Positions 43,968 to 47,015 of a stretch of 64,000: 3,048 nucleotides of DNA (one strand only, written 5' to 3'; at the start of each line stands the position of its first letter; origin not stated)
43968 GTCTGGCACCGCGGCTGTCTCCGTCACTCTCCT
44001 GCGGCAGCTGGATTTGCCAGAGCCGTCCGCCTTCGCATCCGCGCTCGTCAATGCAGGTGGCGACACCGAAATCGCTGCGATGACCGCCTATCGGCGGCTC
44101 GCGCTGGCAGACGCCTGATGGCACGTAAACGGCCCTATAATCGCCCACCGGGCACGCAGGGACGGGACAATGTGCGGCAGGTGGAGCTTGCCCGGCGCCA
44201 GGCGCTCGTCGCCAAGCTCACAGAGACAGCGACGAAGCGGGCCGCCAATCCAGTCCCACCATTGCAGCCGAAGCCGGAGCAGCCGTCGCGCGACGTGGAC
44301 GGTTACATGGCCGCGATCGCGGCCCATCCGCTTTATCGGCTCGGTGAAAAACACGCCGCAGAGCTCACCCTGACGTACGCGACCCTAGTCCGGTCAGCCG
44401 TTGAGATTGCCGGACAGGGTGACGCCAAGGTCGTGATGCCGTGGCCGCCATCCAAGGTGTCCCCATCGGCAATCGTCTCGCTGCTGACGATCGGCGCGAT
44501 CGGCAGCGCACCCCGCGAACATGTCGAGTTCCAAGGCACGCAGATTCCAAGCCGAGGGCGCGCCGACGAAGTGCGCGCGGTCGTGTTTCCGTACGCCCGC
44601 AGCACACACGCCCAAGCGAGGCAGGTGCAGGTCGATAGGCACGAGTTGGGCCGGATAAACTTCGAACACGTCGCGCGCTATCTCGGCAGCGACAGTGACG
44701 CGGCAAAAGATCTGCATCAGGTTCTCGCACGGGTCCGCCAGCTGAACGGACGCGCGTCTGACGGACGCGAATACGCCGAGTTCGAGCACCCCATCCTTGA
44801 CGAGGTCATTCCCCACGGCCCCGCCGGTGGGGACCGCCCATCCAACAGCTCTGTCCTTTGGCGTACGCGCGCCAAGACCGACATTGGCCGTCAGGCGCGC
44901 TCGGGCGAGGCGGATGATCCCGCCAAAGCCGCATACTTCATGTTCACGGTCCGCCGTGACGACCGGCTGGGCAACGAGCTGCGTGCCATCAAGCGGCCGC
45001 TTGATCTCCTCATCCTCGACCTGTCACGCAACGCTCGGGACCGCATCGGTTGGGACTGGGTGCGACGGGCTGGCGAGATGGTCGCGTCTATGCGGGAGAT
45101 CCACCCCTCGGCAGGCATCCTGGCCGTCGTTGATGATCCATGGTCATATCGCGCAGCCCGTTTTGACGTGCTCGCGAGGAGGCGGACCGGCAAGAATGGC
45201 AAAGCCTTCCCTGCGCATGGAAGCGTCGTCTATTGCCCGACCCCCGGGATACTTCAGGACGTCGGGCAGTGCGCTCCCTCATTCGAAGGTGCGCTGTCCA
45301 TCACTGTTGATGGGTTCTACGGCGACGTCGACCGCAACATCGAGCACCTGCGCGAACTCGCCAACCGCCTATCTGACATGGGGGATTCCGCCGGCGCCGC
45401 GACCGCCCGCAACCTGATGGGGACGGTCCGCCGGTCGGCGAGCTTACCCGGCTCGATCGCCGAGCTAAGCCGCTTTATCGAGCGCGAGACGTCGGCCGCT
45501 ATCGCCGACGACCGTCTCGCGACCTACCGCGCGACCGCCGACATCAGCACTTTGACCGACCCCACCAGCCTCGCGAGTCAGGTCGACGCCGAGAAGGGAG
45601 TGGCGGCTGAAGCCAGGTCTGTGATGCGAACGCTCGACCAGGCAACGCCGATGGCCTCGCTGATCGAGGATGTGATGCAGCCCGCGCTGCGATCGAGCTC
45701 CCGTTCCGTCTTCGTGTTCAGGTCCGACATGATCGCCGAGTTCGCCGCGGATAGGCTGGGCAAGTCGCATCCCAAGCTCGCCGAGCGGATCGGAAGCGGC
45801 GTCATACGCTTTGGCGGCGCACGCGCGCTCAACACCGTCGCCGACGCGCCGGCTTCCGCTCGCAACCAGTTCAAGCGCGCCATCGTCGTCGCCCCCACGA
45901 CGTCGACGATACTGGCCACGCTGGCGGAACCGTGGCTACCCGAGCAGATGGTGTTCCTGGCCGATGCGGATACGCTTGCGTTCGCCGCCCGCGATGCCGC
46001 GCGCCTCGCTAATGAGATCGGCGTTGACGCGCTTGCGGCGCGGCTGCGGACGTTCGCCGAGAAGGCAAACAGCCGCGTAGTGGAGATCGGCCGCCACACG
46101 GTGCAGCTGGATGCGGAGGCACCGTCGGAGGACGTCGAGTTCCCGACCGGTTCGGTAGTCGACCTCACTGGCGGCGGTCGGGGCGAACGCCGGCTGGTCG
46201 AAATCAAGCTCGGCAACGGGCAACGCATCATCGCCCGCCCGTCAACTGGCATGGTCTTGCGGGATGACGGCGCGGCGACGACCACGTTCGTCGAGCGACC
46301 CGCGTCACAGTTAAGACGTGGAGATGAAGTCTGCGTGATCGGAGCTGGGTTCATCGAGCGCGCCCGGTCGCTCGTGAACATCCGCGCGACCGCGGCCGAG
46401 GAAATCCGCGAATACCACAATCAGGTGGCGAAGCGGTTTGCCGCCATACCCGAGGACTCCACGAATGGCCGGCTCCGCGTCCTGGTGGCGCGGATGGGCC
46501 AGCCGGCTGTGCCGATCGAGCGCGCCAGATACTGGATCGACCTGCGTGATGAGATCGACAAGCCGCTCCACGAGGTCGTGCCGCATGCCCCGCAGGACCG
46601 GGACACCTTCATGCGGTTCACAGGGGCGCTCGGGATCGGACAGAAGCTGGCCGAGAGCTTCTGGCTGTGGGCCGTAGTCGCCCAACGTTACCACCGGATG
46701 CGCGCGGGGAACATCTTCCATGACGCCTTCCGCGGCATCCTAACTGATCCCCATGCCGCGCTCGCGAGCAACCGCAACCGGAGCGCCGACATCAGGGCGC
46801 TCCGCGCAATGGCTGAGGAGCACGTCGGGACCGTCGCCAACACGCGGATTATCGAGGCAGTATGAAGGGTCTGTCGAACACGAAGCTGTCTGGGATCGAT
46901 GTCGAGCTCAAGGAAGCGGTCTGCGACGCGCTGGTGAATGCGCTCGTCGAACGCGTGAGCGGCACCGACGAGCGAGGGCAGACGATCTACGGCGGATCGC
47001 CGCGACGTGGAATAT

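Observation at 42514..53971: Five-gene DISARM-like defence cluster with a hybrid, non-canonical composition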

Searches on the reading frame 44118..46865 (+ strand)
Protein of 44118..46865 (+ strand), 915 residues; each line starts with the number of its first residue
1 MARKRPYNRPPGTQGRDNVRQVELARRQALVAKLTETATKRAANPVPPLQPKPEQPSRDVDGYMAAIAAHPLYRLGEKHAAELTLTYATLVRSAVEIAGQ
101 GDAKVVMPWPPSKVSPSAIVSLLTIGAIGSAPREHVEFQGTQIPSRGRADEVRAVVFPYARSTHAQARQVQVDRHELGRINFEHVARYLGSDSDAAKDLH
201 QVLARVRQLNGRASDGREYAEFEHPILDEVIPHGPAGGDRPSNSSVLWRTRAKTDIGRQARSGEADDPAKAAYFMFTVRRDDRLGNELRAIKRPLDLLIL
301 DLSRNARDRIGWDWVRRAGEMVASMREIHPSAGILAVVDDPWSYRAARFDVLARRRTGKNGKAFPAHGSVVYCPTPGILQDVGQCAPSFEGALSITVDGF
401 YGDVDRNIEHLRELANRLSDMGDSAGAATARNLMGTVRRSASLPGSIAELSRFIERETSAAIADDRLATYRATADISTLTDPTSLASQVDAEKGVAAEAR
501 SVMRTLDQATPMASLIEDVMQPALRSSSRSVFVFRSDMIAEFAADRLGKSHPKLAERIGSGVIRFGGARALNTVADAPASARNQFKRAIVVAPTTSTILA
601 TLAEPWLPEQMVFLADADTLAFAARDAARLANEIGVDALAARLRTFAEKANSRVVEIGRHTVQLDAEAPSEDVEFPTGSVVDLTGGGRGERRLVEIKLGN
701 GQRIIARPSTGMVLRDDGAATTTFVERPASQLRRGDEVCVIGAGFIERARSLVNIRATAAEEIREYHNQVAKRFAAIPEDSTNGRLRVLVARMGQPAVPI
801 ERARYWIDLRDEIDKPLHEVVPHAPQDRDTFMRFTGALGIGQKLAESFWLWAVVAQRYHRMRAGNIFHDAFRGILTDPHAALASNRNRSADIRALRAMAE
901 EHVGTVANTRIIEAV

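Call 3: search_protein_families(library=padloc, proteins=[window:44118-46865:+], max_evalue=0.01)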
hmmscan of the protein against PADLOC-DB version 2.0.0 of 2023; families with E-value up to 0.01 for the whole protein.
window:44118-46865:+ (915 aa): 0 families

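Call 4: search_protein_families(library=pfam, proteins=[window:44118-46865:+], max_evalue=0.01)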
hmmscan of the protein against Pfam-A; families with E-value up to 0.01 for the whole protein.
window:44118-46865:+ (915 aa): 0 families

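Call 15: search_protein_families(library=ncbifam, proteins=[window:44118-46865:+], max_evalue=1)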
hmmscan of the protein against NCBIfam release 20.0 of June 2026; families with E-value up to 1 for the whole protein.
window:44118-46865:+ (915 aa): 0 families

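Call 16: find_homologous_proteins(query=window:44118-46865:+, max_evalue=0.001)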
Query window:44118-46865:+ (915 aa): 108 proteins with E <= 0.001 among 8000 candidates.
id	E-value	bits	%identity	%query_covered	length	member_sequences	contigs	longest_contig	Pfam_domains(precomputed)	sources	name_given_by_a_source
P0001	0.0e+0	1878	94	100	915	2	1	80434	-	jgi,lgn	-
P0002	0.0e+0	1854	92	100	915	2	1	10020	-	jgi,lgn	-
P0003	0.0e+0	1725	87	100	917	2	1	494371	-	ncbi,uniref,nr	ncbi:hypothetical protein [Allosphingosinicella vermicomposti]|uniref:hypothetical protein n=1 Tax=A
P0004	0.0e+0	1712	86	100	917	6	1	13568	-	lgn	-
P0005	0.0e+0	1709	86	100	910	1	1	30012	-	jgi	jgi:hypothetical protein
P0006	0.0e+0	1698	85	100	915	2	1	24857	-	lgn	-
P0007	0.0e+0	1696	85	100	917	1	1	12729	-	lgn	-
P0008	0.0e+0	1677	84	100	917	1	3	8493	-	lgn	-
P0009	0.0e+0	1672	84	100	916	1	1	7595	-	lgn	-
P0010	0.0e+0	1658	83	100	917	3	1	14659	-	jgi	jgi:hypothetical protein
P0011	0.0e+0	1651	83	100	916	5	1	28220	-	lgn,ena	-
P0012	0.0e+0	1637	82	100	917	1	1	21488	-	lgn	-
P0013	0.0e+0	1619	81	100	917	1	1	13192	-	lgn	-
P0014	0.0e+0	1614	81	100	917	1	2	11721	-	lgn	-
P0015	0.0e+0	1611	80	100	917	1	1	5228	-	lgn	-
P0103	3.9e-273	927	49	100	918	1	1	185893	-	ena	-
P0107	1.4e-178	614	39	98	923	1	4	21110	-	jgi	jgi:hypothetical protein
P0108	2.5e-162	560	36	93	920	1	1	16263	-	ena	-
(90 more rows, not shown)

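Call 17: find_encoding_contigs(protein=P0107, flank=10000, max_places=2)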
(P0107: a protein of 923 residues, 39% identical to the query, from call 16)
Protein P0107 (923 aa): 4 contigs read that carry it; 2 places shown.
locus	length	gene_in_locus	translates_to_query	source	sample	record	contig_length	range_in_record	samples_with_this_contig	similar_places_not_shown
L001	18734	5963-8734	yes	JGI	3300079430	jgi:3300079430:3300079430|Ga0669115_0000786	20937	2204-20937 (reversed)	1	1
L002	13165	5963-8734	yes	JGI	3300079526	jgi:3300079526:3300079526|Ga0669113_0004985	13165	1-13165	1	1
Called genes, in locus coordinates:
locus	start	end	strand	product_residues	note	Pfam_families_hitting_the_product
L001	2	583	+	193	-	?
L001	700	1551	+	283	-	PF00582:Usp (weak)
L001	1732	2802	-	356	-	-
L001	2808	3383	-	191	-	PF00589:Phage_integrase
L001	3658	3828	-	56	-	-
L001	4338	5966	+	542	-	PF02384:N6_Mtase, PF07669:Eco57I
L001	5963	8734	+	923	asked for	-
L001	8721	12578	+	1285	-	PF00270:DEAD (faint), PF00271:Helicase_C (weak)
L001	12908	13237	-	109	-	PF12599:DUF3768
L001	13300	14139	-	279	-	PF05641:Agenet (faint)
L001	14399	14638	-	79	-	-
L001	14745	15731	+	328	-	PF04392:ABC_sub_bind, PF00532:Peripla_BP_1 (weak)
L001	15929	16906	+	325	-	PF04392:ABC_sub_bind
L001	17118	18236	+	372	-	-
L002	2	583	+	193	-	?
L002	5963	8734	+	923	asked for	-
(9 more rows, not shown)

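Call 18: find_encoding_contigs(protein=P0108, flank=10000, max_places=2)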
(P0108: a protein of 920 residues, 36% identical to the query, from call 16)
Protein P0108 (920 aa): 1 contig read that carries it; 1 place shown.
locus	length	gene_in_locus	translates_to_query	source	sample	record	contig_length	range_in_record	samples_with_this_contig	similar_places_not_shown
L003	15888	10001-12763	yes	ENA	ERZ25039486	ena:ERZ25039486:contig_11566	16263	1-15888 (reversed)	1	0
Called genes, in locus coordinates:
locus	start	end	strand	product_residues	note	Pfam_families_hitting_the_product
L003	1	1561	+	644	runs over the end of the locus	?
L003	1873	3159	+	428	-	PF02463:SMC_N (weak), PF13175:AAA_15 (weak), PF13476:AAA_23, PF13555:AAA_29 (weak), PF13175:AAA_15, PF13304:AAA_21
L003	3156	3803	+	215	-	PF01844:HNH, PF14279:HNH_5 (weak)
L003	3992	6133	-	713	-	PF02534:T4SS-DNA_transf, PF10412:TrwB_AAD_bind, PF12696:TraG-D_C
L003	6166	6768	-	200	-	-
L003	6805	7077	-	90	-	-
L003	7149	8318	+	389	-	PF13173:AAA_14, PF13401:AAA_22 (faint), PF13635:DUF4143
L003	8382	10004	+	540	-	PF02384:N6_Mtase, PF07669:Eco57I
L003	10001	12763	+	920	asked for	-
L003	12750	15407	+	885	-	-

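Call 19: find_encoding_contigs(protein=P0103, flank=10000, max_places=2)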
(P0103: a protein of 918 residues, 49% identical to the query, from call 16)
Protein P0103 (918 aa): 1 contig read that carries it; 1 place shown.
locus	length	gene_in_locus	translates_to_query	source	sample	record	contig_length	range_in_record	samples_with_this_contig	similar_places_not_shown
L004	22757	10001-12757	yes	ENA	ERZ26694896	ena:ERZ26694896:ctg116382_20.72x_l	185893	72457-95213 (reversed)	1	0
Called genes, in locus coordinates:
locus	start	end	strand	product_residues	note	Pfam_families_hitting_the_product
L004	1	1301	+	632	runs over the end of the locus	-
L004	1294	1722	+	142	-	-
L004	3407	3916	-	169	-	PF04002:RadC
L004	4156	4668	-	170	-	PF04002:RadC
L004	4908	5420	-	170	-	PF04002:RadC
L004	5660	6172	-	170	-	PF04002:RadC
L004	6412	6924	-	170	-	PF04002:RadC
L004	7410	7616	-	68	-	-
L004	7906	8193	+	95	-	-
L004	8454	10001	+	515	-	PF02384:N6_Mtase, PF07669:Eco57I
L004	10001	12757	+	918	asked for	-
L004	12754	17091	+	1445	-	PF00270:DEAD (faint), PF00271:Helicase_C (weak)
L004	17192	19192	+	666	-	-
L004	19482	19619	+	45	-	PF01527:HTH_Tnp_1 (weak)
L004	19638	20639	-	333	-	PF00665:rve, PF13683:rve_3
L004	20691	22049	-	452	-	PF01548:DEDD_Tnp_IS110, PF02371:Transposase_20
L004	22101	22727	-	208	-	PF01527:HTH_Tnp_1 (weak)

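Call 25: find_related_loci(query=A1, collection=genome_contigs, flank=10000)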
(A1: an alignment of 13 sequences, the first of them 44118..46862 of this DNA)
Query A1 (915 aa) in genome_contigs; peptide patterns used: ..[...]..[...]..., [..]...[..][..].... (x = any residue, [..] = any of these).
56 stretches matched a pattern; 35 encode a relative of the query (tblastn E <= 1e-3); 34 distinct loci.
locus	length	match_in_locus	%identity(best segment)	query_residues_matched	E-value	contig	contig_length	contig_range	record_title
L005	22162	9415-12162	88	1-914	0e+0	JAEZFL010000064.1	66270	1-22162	MAG: Proteobacteria bacterium isolate OH_CBrB_50 k127_2663747, whole genome shotgun sequence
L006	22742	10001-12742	92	1-914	0e+0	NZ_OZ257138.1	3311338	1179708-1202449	MAG: Brevundimonas sp. isolate 92ae66e9-a21b-403b-8aea-95c548543948 chromosome 1, complete sequence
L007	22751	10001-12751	87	1-915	0e+0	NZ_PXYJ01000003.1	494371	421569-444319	Allosphingosinicella vermicomposti strain KCTC 22446 ZB100002, whole genome shotgun sequence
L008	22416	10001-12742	67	1-913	0e+0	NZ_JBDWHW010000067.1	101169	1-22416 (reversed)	MAG: Hoeflea sp. isolate CI.59.F.A1_421_65 CI_59_F_A1_421_65_000000000067, whole genome shotgun sequence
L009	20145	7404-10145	67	1-913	0e+0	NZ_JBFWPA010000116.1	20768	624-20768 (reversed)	MAG: Pseudorhodoplanes sp. isolate CA_2019_TPBF_149 NODE_12067_length_20768_cov_4.849426_TPBF, whole genome shotgun sequ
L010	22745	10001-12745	66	1-914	0e+0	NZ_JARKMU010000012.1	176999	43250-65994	Aminobacter sp. Piv2-1 Piv2-1_12, whole genome shotgun sequence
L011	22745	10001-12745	66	1-914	0e+0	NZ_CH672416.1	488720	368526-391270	Nitrobacter sp. Nb-311A scf_1099473104522, whole genome shotgun sequence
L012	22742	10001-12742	67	1-913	0e+0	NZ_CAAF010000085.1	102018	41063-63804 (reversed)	Mesorhizobium sp. STM 4661, whole genome shotgun sequence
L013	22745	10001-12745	66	1-914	0e+0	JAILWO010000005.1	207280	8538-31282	MAG: Rhizobiaceae bacterium isolate ECS31B3 ECS31B3_5, whole genome shotgun sequence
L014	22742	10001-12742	65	1-914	0e+0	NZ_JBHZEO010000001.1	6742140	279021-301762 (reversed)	Methylobacterium carpenticola strain ID0610 contig_1, whole genome shotgun sequence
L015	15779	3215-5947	65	1-910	0e+0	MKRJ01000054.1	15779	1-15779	MAG: Rhizobiales bacterium 65-79 SCNpilot_cont_1000_bf_scaffold_980, whole genome shotgun sequence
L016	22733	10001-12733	65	1-910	0e+0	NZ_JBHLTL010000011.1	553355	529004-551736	Novosphingobium aquiterrae strain NCAIM B.02537 soapdenovo_K_105_11, whole genome shotgun sequence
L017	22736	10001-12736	63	1-910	0e+0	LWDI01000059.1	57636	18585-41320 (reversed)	MAG: Proteobacteria bacterium SG_bin5 44, whole genome shotgun sequence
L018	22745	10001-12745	63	1-914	0e+0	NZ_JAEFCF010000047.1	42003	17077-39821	Paracoccus sp. IB05 NODE_47_length_42003_cov_92.951154, whole genome shotgun sequence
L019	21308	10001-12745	63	1-914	0e+0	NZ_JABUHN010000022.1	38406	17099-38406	Tabrizicola sp. SY72 KCTC62105_scaffold22, whole genome shotgun sequence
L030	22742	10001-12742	64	1-914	0e+0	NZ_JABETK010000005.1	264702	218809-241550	Mesorhizobium sediminum strain KCTC 42205 5, whole genome shotgun sequence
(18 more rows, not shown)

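Call 29: search_solved_structures(query=A2, max_evalue=1)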
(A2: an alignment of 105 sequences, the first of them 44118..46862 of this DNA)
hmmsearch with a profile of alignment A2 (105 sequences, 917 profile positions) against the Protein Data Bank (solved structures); distinct sequences matched with E-value up to 1: 1.
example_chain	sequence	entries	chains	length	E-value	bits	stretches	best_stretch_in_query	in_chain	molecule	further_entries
9e2g_3Q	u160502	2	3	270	0.27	12.4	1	384-422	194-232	MC8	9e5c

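Call 37: search_protein_representatives(alignment_id=A1)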
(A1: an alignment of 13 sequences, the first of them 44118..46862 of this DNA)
Query: 13 sequences, 918 profile positions. Proteins with E-value up to 0.001 (for the whole library): 271; up to 1e-10: 188; up to 1e-30: 80. The best 150 are listed.
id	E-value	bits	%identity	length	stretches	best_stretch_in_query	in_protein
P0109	0.0e+00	1390.2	-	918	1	2-915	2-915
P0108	0.0e+00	1270.6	-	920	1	4-916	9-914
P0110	0.0e+00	1136.8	-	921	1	11-916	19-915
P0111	0.0e+00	1092.1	-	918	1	10-912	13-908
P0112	0.0e+00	1065.3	-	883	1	49-916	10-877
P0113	0.0e+00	1060.9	-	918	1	4-916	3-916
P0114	5.7e-289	977.6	-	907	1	21-917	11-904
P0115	7.0e-275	931.0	-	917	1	6-916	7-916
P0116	1.4e-269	913.5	-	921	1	3-915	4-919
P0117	6.5e-250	848.4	-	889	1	39-915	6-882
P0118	4.0e-201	686.9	-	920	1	16-915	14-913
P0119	2.4e-197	674.4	-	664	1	19-650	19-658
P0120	7.4e-188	643.0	-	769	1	170-913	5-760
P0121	4.4e-183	627.2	-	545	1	313-825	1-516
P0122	8.6e-183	626.3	-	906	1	19-917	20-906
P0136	3.4e-86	306.6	-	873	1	64-913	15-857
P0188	2.2e-30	121.9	-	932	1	13-913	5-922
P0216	2.1e-22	95.5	-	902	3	587-889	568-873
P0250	6.7e-17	77.3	-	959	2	67-540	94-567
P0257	1.6e-15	72.7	-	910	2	321-900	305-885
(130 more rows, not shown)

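Call 40: predict_structure(alignment_id=A2)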
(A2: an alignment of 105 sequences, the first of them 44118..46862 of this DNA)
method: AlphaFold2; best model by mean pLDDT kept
length: 915 residues; sequences in the alignment: 105
mean_pLDDT: 84.8   pTM: 0.78
mean pLDDT of the five models: 84.8, 83.4, 82.3, 81.1, 80.3
residues with pLDDT >= 90: 448; 70-90: 352; 50-70: 78; < 50: 37
segments of 3 or more residues with pLDDT < 50: 1-14, 44-54, 672-677, 860-863
pLDDT, mean of each block of 10 residues (from residue 1): 40 56 80 75 47 64 96 90 95 95 94 92 97 86 90 94 86 95 86 80 91 80 90 84 78 73 88 93 91 95 87 87 95 95 92 74 86 89 87 95 91 90 88 90 94 79 80 92 90 92 95 95 92 88 91 91 87 88 94 92 95 94 93 93 97 88 64 55 67 84 86 74 80 89 75 73 88 92 93 90 90 81 86 92 82 69 64 76 56 79 86 74
secondary structure, 60 per line:
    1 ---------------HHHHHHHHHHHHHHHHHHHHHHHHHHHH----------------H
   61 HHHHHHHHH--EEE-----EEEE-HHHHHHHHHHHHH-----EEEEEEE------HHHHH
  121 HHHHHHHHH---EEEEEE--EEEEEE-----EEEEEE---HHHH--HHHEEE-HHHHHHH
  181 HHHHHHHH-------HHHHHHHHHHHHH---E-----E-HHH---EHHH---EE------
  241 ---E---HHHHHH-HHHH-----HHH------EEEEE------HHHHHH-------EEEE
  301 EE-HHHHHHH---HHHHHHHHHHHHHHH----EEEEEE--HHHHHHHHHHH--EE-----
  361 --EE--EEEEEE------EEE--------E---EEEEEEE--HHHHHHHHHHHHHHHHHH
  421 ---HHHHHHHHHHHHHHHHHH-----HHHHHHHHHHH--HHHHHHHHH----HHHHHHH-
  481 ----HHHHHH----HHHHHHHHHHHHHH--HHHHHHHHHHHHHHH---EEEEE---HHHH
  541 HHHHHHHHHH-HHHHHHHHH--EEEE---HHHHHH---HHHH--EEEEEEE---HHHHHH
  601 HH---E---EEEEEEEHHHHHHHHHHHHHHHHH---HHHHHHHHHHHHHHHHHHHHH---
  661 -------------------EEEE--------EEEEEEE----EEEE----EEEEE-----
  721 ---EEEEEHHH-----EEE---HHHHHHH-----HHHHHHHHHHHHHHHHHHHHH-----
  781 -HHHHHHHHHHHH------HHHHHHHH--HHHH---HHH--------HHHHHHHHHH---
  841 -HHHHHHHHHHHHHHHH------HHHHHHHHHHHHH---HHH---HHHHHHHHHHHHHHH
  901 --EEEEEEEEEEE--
elements in order (helices of 4 or more, strands of 3 or more residues): H16-43 H60-69 E72-74 E80-83 H85-97 E103-109 H116-129 E133-138 E141-146 E152-157 H161-164 E170-172 H174-188 H196-208 H248-253 H255-258 E273-277 H284-289 E297-302 H304-310 H314-328 E333-338 H341-351 E367-372 E379-381 E394-400 H403-420 H424-441 H447-457 H460-468 H473-479 H485-490 H495-508 H511-525 E529-533 H537-550 H552-560 E563-566 H570-575 H579-582 E585-591 H595-602 E610-616 H617-633 H637-657 E680-683 E692-698 E703-706 E711-715 E724-728 E737-739 H743-749 H755-775 H782-793 H800-807 H810-813 H828-837 H842-857 H864-876 H886-900 E903-913
